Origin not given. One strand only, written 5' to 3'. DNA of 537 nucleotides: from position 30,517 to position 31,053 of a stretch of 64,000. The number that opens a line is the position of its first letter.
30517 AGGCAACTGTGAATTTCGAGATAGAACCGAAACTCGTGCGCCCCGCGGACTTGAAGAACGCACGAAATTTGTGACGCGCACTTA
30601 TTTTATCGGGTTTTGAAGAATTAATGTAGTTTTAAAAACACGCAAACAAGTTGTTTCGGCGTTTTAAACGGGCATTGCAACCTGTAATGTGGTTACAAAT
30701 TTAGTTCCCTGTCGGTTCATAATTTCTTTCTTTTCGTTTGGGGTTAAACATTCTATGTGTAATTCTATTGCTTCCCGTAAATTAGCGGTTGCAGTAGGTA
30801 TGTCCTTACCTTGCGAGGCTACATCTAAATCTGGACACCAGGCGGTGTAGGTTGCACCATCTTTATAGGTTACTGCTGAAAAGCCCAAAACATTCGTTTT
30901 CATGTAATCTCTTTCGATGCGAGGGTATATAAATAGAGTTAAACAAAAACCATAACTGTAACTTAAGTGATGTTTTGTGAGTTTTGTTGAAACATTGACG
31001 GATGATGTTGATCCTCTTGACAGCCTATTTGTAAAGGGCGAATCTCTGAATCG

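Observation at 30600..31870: Low-GC island with an atypically split HicA/HicB toxin-antitoxin pair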

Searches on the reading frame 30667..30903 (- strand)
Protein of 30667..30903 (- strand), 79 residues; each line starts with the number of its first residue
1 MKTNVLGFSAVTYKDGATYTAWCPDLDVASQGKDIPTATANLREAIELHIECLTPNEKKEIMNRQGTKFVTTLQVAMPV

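Call 3: search_protein_families(library=pfam, proteins=[window:30667-30903:-], max_evalue=0.01)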
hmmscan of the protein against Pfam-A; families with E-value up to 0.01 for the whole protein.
seq(79 aa): 0 families

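Call 7: search_protein_families(library=pfam, proteins=[window:30667-30903:-], max_evalue=10)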
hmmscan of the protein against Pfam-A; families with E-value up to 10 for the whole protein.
seq(79 aa): 3 families
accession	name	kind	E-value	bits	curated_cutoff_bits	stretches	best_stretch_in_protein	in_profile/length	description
PF15919.11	HicB_lk_antitox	-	0.01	16.4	27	1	14-58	8-53/123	HicB_like antitoxin of bacterial toxin-antitoxin system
PF21748.3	UPF0150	-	0.015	15.7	27.3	1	14-50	16-53/64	UPF0150-like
PF24113.1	DUF7387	-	0.21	12.4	27.9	1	18-60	23-65/85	Family of unknown function (DUF7387)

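Call 20: search_protein_families(library=ncbifam, proteins=[window:30667-30903:-], max_evalue=1)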
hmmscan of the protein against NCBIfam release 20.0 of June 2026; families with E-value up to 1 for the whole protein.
seq(79 aa): 0 families

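Call 21: search_protein_families(library=padloc, proteins=[window:30667-30903:-], max_evalue=1)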
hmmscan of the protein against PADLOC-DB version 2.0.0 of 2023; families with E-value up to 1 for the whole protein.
seq(79 aa): 1 family
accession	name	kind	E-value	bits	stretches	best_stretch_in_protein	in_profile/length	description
PDLC02946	RT_III-A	-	0.043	10.9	1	9-76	194-259/330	-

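Call 41: search_solved_structures(query=A5, max_evalue=1, show_alignments=2)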
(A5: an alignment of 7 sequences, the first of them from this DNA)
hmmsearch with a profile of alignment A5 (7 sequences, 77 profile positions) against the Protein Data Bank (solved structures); distinct sequences matched with E-value up to 1: 6.
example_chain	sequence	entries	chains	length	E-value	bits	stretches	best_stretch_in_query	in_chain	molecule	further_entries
6g1c_V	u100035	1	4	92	0.00035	23.4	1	6-52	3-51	Antitoxin HicB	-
6g1n_A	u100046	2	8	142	0.00054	22.8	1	4-52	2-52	antitoxin HicB | HicB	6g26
9svk_B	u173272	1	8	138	0.0041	20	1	27-49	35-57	Toxin-antitoxin system, antitoxin component, HicB family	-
2yzt_A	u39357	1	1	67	0.016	18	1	8-49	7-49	Putative uncharacterized protein TTHA1756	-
2eea_A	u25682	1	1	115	0.098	15.5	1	8-71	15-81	Filamin-B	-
5dcp_A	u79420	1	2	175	0.24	14.3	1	8-71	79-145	Filamin-B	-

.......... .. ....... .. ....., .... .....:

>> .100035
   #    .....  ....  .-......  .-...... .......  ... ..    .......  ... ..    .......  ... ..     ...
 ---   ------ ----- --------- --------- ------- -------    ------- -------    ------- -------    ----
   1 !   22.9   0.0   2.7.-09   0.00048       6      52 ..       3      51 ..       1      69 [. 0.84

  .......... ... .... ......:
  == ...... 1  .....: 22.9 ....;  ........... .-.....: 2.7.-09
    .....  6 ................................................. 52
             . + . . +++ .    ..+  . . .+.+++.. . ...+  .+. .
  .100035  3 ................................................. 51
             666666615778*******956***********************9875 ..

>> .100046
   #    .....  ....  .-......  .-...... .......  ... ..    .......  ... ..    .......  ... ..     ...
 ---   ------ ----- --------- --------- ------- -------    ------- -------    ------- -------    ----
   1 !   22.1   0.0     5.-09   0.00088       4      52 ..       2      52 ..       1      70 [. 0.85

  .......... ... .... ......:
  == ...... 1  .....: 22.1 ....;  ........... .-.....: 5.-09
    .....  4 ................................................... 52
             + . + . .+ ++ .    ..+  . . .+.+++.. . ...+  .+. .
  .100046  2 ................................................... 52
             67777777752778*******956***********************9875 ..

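Call 42: search_protein_families(library=pfam, alignment_id=A5, max_evalue=0.1)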
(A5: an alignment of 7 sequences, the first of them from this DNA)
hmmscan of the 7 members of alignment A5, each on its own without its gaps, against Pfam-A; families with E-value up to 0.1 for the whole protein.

A. member 1, seq(79 aa): 2 families
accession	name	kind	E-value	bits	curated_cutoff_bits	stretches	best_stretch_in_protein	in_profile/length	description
PF15919.11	HicB_lk_antitox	-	0.01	16.4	27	1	14-58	8-53/123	HicB_like antitoxin of bacterial toxin-antitoxin system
PF21748.3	UPF0150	-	0.015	15.7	27.3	1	14-50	16-53/64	UPF0150-like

B. families by the number of members that match (of 7 scanned): 5 families
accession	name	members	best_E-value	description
PF15919.11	HicB_lk_antitox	7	2.7e-05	HicB_like antitoxin of bacterial toxin-antitoxin system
PF24113.1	DUF7387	6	8.9e-05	Family of unknown function (DUF7387)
PF21748.3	UPF0150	6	0.00088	UPF0150-like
PF20204.3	DUF6566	2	0.0014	Domain of unknown function (DUF6566)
PF10516.15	SHNi-TPR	2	0.028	SHNi-TPR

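Call 73: find_homologous_proteins(query=A5, max_evalue=0.001)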
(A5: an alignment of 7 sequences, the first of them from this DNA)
Query A5 (7 sequences) (79 aa, profile of the alignment): 7943 proteins with E <= 0.001 among 8000 candidates; the best 120 are listed.
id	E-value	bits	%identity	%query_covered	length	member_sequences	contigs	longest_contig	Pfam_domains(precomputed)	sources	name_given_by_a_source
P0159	1.4e-41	158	57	94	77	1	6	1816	PF15919.12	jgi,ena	-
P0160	1.7e-41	157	60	92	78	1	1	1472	PF15919.12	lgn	-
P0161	3.3e-41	157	57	91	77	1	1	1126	PF15919.12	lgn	-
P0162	1.1e-40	155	58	91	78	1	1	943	PF15919.12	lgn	-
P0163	2.8e-40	154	56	91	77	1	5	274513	PF15919.12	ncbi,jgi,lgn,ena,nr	ncbi:hypothetical protein AUJ17_05540 [Candidatus Micrarchaeota archaeon CG1_02_47_40]|nr:MAG: hypot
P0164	5.2e-40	153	58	91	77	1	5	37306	PF15919.12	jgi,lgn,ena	jgi:predicted RNase H-like HicB family nuclease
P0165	6.8e-40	152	58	91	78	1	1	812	-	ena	-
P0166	7.6e-40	152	62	90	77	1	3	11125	PF15919.12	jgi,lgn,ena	-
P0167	1.2e-39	152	53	92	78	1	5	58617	-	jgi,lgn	-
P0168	2.6e-39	150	61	91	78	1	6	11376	PF15919.12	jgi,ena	-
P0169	3.5e-39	150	56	89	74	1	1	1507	PF15919.12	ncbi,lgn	-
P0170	5.5e-39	149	54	96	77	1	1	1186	PF24113.2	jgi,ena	-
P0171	6.9e-39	149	61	91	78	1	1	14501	PF15919.12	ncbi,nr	ncbi:type II toxin-antitoxin system HicB family antitoxin [Candidatus Micrarchaeota archaeon]|nr:typ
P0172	7.7e-39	149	60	91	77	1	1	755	-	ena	-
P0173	2.7e-38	147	57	95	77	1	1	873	-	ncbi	-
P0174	3.0e-38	147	59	99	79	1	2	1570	PF15919.12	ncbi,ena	-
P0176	7.7e-38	146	58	91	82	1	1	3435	PF15919.12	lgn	-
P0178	2.0e-37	144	100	100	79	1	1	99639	-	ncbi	ncbi:MAG: type II toxin-antitoxin system HicB family antitoxin [Candidatus Micrarchaeia archaeon]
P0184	7.3e-37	143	55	95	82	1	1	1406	PF15919.12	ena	-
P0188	1.3e-36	142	56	99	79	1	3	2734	PF15919.12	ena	-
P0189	1.4e-36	142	52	97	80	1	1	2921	PF24113.2,PF15919.12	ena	-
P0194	4.0e-36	140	58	91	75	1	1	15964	PF15919.12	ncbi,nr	ncbi:type II toxin-antitoxin system HicB family antitoxin, partial [Candidatus Micrarchaeota archaeo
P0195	5.2e-36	140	59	94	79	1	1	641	PF15919.12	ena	-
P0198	1.1e-35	139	59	90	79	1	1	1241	PF15919.12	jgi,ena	-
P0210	5.0e-35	137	51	94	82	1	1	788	PF15919.12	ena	-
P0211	5.7e-35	137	54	91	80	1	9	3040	PF15919.12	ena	-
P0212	6.5e-35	136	61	91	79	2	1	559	PF15919.12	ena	-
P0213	7.0e-35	136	51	99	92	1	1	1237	PF15919.12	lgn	-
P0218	1.9e-34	135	51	91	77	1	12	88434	-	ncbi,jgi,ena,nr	ncbi:TPA: type II toxin-antitoxin system HicB family antitoxin [Candidatus Micrarchaeota archaeon]|n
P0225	5.0e-34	134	58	92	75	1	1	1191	PF15919.12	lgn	-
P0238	2.1e-33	131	54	94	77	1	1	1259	PF15919.12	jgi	jgi:predicted RNase H-like HicB family nuclease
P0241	2.6e-33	131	45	95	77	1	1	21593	PF15919.12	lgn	-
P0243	3.1e-33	131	60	95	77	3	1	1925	PF15919.12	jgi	jgi:predicted RNase H-like HicB family nuclease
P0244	3.5e-33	131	51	92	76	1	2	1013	PF15919.12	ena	-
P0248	1.5e-32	129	60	95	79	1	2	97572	-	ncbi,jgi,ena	-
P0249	1.5e-32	129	55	92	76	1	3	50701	PF15919.12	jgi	-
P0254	3.5e-32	128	58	92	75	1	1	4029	PF15919.12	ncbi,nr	ncbi:MAG: type II toxin-antitoxin system HicB family antitoxin [Candidatus Diapherotrites archaeon]|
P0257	5.2e-32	127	56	92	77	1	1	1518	PF15919.12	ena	-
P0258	5.7e-32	127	62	90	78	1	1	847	PF15919.12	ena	-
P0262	1.1e-31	126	49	95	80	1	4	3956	PF15919.12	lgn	-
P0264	1.7e-31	125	53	94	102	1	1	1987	PF15919.12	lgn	-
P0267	2.5e-31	125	53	92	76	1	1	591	PF15919.12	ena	-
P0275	1.9e-30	122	46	94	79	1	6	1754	PF15919.12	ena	-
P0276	2.5e-30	122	50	91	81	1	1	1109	PF15919.12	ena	-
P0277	2.6e-30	122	53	94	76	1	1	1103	PF15919.12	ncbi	-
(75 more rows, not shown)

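Call 74: find_encoding_contigs(protein=P0163, flank=2500, max_places=3)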
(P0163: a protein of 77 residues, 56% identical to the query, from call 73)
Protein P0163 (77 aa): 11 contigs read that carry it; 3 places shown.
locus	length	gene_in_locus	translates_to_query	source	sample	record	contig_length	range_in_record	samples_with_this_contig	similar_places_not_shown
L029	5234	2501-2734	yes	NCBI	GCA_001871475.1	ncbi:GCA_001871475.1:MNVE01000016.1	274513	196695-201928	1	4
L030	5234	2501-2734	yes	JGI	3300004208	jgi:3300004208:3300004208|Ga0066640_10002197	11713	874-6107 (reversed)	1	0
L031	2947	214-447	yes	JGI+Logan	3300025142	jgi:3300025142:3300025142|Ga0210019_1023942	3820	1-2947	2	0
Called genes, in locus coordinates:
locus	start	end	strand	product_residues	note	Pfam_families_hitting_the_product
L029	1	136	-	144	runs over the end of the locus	PF05168:HEPN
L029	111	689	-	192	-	PF01909:NTP_transf_2 (weak), PF18765:Polbeta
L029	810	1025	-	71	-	-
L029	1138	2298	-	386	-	PF01385:OrfB_IS605, PF07282:Cas12f1-like_TNB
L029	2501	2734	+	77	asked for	PF15919:HicB_lk_antitox (weak)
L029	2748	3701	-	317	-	PF05496:RuvB_N (weak), PF13177:DNA_pol3_delta2 (faint), PF00004:AAA, PF21960:RCF1-5-like_lid (weak), PF25361:AAA_lid_RFC1, PF16193:AAA_assoc_2 (faint), PF08542:Rep_fac_C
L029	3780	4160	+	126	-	-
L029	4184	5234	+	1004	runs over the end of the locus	PF00133:tRNA-synt_1, PF09334:tRNA-synt_1g, PF01406:tRNA-synt_1e (weak), PF08264:Anticodon_1, PF19302:DUF5915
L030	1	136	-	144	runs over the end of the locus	PF05168:HEPN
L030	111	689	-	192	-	PF01909:NTP_transf_2 (weak), PF18765:Polbeta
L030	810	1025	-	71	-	-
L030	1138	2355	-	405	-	PF12323:HTH_OrfB_IS605, PF01385:OrfB_IS605, PF07282:Cas12f1-like_TNB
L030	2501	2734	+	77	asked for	PF15919:HicB_lk_antitox (weak)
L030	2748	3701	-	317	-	PF05496:RuvB_N (weak), PF13177:DNA_pol3_delta2 (faint), PF00004:AAA, PF21960:RCF1-5-like_lid (weak), PF25361:AAA_lid_RFC1, PF16193:AAA_assoc_2 (faint), PF08542:Rep_fac_C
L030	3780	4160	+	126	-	-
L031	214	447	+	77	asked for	PF15919:HicB_lk_antitox (weak)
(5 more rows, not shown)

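Call 75: find_encoding_contigs(protein=P0218, flank=2500, max_places=3)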
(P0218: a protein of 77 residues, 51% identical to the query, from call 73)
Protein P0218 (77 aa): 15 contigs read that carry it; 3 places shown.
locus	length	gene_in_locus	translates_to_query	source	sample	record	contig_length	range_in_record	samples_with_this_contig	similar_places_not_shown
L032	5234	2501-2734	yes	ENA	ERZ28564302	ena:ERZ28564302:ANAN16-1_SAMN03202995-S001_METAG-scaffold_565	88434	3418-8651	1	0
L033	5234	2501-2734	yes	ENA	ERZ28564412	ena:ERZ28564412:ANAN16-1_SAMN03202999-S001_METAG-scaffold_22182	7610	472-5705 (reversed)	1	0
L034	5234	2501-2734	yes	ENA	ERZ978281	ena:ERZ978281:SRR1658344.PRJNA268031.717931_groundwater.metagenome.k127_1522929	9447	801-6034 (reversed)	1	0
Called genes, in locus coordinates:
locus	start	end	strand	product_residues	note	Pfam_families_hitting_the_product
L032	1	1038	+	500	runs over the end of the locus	PF14010:PEPcase_2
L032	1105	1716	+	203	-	-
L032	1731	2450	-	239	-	PF00149:Metallophos (weak), PF12850:Metallophos_2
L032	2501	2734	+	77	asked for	-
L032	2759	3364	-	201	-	PF01467:CTP_transf_like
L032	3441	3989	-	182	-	PF01022:HTH_5, PF12840:HTH_20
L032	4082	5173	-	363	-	PF00158:Sigma54_activat, PF13191:AAA_16, PF14532:Sigma54_activ_2, PF00004:AAA, PF07728:AAA_5, PF25601:AAA_lid_14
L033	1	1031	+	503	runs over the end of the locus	PF14010:PEPcase_2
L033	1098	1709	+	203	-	-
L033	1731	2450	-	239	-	PF00149:Metallophos (weak), PF12850:Metallophos_2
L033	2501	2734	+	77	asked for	-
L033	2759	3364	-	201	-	PF01467:CTP_transf_like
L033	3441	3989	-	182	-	PF01022:HTH_5, PF12840:HTH_20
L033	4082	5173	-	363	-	PF00158:Sigma54_activat, PF13191:AAA_16, PF14532:Sigma54_activ_2, PF00004:AAA, PF07728:AAA_5, PF25601:AAA_lid_14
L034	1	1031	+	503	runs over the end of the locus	PF14010:PEPcase_2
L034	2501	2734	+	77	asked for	-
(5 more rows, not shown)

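Call 76: find_encoding_contigs(protein=P0248, flank=2500, max_places=3)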
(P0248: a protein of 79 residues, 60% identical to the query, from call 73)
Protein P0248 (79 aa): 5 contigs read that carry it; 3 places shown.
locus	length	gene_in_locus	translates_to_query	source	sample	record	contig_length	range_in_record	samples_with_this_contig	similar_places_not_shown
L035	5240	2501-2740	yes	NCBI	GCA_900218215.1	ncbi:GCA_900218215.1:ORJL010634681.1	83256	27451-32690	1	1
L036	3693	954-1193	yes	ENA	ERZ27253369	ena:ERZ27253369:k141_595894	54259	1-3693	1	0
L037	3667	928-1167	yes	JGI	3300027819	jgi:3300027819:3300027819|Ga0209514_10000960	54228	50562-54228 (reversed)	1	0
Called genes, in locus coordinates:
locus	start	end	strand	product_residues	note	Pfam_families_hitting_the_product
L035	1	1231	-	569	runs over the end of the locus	PF00749:tRNA-synt_1c, PF03950:tRNA-synt_1c_C, PF20974:tRNA-synt_1c_C2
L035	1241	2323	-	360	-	PF01645:Glu_synthase (faint), PF01070:FMN_dh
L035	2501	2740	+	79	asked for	-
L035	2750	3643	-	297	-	PF01875:Memo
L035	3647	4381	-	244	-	-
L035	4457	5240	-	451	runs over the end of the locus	PF03951:Gln-synt_N, PF00120:Gln-synt_C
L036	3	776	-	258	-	?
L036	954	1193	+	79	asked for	-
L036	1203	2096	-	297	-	PF01875:Memo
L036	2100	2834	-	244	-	-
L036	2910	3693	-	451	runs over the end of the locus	PF03951:Gln-synt_N, PF00120:Gln-synt_C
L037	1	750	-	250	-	?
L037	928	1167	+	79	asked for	-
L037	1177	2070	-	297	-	PF01875:Memo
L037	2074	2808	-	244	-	-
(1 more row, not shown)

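Call 77: find_encoding_contigs(protein=P0164, flank=2500, max_places=3)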
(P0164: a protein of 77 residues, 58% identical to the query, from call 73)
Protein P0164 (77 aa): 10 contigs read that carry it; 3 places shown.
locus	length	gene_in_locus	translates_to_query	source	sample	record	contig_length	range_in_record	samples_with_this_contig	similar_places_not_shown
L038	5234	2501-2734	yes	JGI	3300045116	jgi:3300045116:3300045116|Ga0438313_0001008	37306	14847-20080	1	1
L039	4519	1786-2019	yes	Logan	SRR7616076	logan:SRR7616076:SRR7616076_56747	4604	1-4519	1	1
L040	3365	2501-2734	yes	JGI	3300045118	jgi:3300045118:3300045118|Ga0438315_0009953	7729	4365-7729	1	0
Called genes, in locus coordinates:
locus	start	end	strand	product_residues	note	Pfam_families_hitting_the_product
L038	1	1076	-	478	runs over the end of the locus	PF01637:ATPase_2, PF13191:AAA_16 (faint), PF13173:AAA_14, PF13401:AAA_22, PF03008:DUF234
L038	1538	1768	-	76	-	PF07927:HicA_toxin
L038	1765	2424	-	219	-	PF25213:HVO_A0261_N (faint)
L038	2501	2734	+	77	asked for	PF15919:HicB_lk_antitox (weak)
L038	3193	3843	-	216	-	PF02223:Thymidylate_kin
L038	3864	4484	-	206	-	PF00293:NUDIX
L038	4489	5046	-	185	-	-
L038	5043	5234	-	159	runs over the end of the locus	PF01569:PAP2 (weak)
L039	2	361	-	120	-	?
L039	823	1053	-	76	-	PF07927:HicA_toxin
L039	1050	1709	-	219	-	-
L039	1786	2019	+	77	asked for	PF15919:HicB_lk_antitox (weak)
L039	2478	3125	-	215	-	PF02223:Thymidylate_kin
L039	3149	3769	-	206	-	PF00293:NUDIX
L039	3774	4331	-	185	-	-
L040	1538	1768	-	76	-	PF07927:HicA_toxin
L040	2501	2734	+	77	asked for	PF15919:HicB_lk_antitox (weak)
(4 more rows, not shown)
